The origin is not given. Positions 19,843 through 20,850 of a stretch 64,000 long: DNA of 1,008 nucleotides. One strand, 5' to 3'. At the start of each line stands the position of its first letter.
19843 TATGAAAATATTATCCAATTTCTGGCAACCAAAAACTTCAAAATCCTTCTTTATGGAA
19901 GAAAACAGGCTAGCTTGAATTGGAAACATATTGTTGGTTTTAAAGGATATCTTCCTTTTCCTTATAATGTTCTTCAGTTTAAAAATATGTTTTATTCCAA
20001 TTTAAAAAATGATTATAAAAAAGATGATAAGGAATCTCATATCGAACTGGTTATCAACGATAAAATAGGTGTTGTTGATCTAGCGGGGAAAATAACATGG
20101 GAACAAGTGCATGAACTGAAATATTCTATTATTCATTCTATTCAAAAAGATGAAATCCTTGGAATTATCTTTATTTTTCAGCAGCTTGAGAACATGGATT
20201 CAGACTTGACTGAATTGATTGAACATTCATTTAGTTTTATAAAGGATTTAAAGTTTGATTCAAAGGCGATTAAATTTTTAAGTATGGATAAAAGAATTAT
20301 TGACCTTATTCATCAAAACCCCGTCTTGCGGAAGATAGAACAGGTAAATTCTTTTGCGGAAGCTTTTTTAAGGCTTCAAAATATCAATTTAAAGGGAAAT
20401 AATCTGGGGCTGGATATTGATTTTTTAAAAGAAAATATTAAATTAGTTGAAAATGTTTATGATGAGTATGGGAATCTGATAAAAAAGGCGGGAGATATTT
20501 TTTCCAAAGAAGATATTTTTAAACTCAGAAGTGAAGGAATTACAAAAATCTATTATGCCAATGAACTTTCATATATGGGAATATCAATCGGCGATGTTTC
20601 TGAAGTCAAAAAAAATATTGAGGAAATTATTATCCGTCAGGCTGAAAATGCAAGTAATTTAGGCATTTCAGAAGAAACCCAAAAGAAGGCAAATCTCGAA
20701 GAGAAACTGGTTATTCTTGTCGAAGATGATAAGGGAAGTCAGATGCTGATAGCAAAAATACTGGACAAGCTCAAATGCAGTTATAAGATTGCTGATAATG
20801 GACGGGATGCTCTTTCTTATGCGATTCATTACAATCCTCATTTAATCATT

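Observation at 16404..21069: Operon encoding a membrane-anchored TPR protein fused to an Mrr-like PD-(D/E)xK nuclease domain, an acidic unknown protein and a REC-STAS-REC regulator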

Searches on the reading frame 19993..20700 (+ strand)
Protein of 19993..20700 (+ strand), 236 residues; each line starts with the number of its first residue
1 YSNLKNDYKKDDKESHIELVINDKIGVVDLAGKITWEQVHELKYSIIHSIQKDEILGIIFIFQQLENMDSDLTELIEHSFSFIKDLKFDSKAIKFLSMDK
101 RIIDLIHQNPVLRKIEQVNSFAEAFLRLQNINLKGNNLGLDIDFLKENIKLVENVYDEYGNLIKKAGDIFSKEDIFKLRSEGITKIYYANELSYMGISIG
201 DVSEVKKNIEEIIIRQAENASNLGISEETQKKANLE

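Call 51: search_protein_families(library=pfam, proteins=[window:19993-20700:+], max_evalue=10)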
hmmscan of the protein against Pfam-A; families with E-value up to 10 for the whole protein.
window:19993-20700:+ (236 aa): 5 families
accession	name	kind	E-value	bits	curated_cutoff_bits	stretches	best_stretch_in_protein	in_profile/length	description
PF01740.26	STAS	-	0.00073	19.7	22.6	1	17-78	2-63/106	STAS domain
PF19172.5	DUF5854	-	0.0085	16.4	27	1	60-104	22-66/159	Family of unknown function (DUF5854)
PF22153.2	SelB_WH1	-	0.044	14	26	1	144-177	6-37/57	Elongation factor SelB, first winged-helix domain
PF00346.24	Complex1_49kDa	-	0.14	11.6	24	1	139-193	39-93/271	Respiratory-chain NADH dehydrogenase, 49 Kd subunit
PF13274.11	SocA_Panacea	-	3.6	9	25.7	1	102-162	37-97/113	Antitoxin SocA-like, Panacea domain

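Call 67: search_solved_structures(query=window:20026-20664:+, max_evalue=10, show_alignments=3)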
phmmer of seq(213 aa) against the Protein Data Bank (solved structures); distinct sequences matched with E-value up to 10: 3.
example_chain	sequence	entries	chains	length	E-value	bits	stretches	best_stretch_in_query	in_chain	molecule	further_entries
1auz_A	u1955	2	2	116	0.023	17.9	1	6-102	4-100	SPOIIAA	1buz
7di1_A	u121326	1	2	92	1.1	12.4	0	182-207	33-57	mkDPBB_sym_86 protein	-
7du6_A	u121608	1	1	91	1.3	12.2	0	180-207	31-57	mkDPBB_sym2 protein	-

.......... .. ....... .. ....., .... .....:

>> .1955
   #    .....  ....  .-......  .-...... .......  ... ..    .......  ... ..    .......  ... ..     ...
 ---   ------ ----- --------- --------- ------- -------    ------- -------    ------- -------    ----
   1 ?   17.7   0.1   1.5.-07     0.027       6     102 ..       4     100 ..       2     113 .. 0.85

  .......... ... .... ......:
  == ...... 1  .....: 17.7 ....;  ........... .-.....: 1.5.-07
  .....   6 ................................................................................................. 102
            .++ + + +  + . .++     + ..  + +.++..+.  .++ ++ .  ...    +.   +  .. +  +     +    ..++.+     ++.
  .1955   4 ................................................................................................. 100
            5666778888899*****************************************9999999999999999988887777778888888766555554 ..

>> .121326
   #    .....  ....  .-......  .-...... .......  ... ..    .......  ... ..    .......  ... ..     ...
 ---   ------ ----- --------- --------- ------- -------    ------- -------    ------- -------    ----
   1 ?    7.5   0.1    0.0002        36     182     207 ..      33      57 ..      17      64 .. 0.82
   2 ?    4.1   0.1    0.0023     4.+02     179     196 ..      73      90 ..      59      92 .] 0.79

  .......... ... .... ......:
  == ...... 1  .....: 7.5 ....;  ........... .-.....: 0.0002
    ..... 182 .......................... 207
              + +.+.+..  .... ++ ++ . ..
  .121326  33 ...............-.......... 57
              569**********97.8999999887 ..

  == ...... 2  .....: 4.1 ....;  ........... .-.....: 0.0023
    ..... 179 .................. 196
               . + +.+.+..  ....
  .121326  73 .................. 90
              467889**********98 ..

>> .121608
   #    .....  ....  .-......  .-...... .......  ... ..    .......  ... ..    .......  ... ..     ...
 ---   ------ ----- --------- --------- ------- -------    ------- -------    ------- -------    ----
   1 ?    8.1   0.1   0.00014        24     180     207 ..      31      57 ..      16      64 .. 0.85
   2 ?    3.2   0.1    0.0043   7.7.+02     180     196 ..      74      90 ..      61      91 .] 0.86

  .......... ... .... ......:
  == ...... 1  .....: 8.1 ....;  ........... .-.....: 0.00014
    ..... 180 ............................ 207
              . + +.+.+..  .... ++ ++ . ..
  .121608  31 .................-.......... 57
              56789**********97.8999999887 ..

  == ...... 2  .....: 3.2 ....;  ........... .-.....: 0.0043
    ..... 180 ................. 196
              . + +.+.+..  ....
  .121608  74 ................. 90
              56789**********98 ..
